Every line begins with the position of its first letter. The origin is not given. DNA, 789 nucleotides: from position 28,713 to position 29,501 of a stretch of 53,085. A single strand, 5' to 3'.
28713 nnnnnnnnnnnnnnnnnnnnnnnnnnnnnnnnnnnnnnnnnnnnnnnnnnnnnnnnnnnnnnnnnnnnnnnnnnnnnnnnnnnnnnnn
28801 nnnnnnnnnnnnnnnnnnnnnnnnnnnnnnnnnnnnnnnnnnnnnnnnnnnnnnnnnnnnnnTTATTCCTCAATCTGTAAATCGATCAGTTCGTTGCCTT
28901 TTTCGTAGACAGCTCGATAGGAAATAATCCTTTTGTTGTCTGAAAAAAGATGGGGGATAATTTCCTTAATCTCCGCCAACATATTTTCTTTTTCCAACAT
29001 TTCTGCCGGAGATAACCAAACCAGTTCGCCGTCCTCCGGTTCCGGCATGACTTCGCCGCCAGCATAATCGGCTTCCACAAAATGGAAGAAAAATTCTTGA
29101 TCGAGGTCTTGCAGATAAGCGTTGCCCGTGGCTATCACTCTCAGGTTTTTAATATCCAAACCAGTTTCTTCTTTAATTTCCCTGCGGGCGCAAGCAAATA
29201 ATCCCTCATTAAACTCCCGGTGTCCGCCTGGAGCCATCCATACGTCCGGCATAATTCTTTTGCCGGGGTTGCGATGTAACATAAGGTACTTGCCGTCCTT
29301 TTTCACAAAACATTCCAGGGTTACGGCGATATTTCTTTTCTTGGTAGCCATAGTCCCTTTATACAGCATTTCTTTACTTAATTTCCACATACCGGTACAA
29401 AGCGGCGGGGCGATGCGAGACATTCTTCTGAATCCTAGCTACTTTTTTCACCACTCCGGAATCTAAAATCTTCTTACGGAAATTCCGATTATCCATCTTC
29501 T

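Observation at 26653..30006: NrtR-like regulator heading a Nudix / unknown / unknown / HAD / unknown operon with no NAD biosynthesis genes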

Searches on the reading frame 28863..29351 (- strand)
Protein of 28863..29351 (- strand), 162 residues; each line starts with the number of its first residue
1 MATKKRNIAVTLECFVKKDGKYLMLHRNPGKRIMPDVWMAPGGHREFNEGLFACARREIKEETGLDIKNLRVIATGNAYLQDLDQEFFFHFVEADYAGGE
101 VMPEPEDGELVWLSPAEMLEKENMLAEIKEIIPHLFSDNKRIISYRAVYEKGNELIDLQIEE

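Call 3: search_protein_families(library=pfam, proteins=[window:28863-29351:-], max_evalue=0.01)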
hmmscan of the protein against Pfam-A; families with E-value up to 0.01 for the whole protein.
window:28863-29351:- (162 aa): 2 families
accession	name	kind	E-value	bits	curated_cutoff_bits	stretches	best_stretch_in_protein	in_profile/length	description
PF00293.34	NUDIX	-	2.1e-17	63.8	21.1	1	16-134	11-133/134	NUDIX domain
PF14815.12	NUDIX_4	-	0.00038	20.6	35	1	17-132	7-111/113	NUDIX domain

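Call 4: search_protein_families(library=ncbifam, proteins=[window:28863-29351:-], max_evalue=0.01)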
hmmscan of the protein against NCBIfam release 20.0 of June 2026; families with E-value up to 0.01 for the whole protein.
window:28863-29351:- (162 aa): 19 families
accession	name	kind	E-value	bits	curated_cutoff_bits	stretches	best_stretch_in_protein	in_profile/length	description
NF006530.0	PRK08999.1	equivalog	7e-11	41.7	245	1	5-145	3-138/315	Nudix family hydrolase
NF012016.0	PRK15472.1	equivalog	2e-06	27.5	95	1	14-67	9-62/141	nucleoside triphosphatase NudI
NF007834.0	PRK10546.1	equivalog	2.8e-06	27.2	156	1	14-126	9-117/135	pyrimidine (deoxy)nucleoside triphosphate diphosphatase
NF006961.0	PRK09438.1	equivalog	9.3e-06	25.2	103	1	16-74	16-64/151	dihydroneopterin triphosphate diphosphatase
NF008044.0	PRK10776.1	equivalog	1.1e-05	25.4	148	1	4-117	2-109/130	8-oxo-dGTP diphosphatase MutT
NF002995.0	PRK03759.1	equivalog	4.4e-05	23.2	127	1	16-84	43-112/185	isopentenyl-diphosphate Delta-isomerase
NF052459.1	OxoGTPPhMutT1Mycb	equivalog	4.5e-05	22.7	475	1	36-123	29-114/292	8-oxo-(d)GTP phosphatase MutT1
NF003790.0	PRK05379.2-2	equivalog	8.9e-05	21.7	403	1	8-68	216-274/354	bifunctional nicotinamide mononucleotide adenylyltransferase/ADP-ribose pyrophosphatase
NF001299.0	PRK00241.1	equivalog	9.6e-05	22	158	1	14-75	140-198/263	NAD(+) diphosphatase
NF011922.0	PRK15393.1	equivalog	0.00011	21.9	152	1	18-121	48-150/182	NUDIX hydrolase YfcD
NF003788.0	PRK05379.1-5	equivalog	0.00015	21.2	354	1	10-68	214-270/351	bifunctional nicotinamide-nucleotide adenylyltransferase/Nudix hydroxylase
NF001937.0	PRK00714.1-4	equivalog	0.0004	20.1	139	1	30-81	25-76/161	RNA pyrophosphohydrolase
TIGR02705.1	nudix_YtkD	equivalog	0.00062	19.3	154.4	1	41-76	50-85/156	RNA deprotection pyrophosphohydrolase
NF003787.0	PRK05379.1-4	equivalog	0.0012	17.8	449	1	9-68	208-265/346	bifunctional nicotinamide-nucleotide adenylyltransferase/Nudix hydroxylase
NF041652.1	Nud_hyd_Dein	equivalog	0.0013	19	200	1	22-82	27-89/152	Nudix hydrolase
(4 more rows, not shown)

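Call 6: search_protein_families(library=padloc, proteins=[window:28863-29351:-], max_evalue=0.01)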
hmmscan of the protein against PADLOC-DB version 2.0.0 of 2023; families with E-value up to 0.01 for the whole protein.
window:28863-29351:- (162 aa): 1 family
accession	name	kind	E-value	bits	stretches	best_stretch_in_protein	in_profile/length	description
PDLC04899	PDC-S07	-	4.1e-11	40.7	1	7-129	6-123/135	-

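Call 7: search_protein_families(library=phrogs, proteins=[window:28863-29351:-], max_evalue=0.01)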
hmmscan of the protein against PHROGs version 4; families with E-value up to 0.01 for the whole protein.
window:28863-29351:- (162 aa): 6 families
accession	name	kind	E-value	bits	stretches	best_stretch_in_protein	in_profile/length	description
phrog_1198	-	other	1.3e-13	52.3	1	9-127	38-161/253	MutT/NUDIX hydrolase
phrog_15528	-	head and packaging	6.6e-10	39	1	12-123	524-628/794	portal protein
phrog_1185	-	other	3.2e-07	31.1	1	26-76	173-220/301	nudix hydrolase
phrog_22268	-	unknown function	0.00027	22.1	1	114-160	17-62/144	-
phrog_19657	-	other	0.00038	21.4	1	33-73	56-96/176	nudix hydrolase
phrog_6216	-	unknown function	0.00074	19.3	1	14-69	6-57/545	-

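Call 52: search_solved_structures(query=window:28863-29351:-, max_evalue=0.001)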
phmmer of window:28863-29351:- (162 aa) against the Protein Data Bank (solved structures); distinct sequences matched with E-value up to 0.001: 21.
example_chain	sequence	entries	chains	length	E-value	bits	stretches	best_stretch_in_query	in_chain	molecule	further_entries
3fk9_A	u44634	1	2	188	4e-08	36.2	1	36-142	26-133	Mutator MutT protein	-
6fl4_A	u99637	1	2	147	1.3e-07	34.5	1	19-83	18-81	Nudix hydrolase 1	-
5gp0_E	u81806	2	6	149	1.3e-07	34.5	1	19-83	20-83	Nudix hydrolase 1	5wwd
6dby_A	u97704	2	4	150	1.4e-07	34.4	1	19-83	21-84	Nudix hydrolase 1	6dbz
6ypb_A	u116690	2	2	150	2e-07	33.9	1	20-98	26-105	Geranyl diphosphate phosphohydrolase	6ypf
3dku_A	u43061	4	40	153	7.6e-07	32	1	10-127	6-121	Putative phosphohydrolase | Phosphatase nudJ | Putative Nudix hydrolase ymfB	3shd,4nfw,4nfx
5wy6_E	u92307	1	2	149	9.4e-07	31.7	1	19-83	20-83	Nudix hydrolase 1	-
2b06_A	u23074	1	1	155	1.4e-05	27.9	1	22-119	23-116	MutT/nudix family protein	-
7b64_A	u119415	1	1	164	2e-05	27.4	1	34-88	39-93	Nucleotide triphosphate diphosphatase NUDT15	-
5bon_A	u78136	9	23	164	2e-05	27.4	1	34-88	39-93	Probable 8-oxo-dGTP diphosphatase NUDT15 | Nucleotide triphosphate diphosphatase NUDT15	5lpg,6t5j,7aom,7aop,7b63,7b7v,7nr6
7b66_A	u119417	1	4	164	2.1e-05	27.3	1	34-92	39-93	Nucleotide triphosphate diphosphatase NUDT15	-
7b65_A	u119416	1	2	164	2.2e-05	27.3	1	34-92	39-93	Nucleotide triphosphate diphosphatase NUDT15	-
7b67_A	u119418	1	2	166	2.2e-05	27.3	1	35-92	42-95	Nucleotide triphosphate diphosphatase NUDT15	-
4kyx_A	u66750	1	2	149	3.1e-05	26.8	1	38-95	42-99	ADP-ribose pyrophosphatase MutT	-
3grn_A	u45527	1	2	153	3.3e-05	26.7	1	15-141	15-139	MutT related protein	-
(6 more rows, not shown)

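Call 85: list_cluster_members(proteins=[window:28863-29351:-, window:27642-27941:-, window:27002-27628:-, window:26653-26955:-, window:15022-16824:-, window:11966-13441:-, window:9565-10815:+])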
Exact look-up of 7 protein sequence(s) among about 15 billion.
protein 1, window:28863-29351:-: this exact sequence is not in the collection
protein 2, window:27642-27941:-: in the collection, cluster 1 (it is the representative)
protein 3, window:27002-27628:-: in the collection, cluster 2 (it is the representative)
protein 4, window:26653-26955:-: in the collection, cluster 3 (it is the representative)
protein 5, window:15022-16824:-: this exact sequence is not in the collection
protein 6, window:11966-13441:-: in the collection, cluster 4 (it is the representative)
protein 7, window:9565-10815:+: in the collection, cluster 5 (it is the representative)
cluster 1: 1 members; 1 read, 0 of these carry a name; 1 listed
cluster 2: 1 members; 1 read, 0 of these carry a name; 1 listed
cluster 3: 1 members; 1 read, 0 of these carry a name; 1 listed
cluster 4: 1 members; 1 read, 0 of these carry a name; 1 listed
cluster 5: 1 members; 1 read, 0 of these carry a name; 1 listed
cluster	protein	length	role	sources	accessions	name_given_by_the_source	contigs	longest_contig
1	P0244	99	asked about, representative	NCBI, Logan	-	-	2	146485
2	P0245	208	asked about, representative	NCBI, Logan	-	-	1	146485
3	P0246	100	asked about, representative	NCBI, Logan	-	-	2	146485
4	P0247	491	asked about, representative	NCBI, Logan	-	-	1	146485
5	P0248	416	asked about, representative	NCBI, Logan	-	-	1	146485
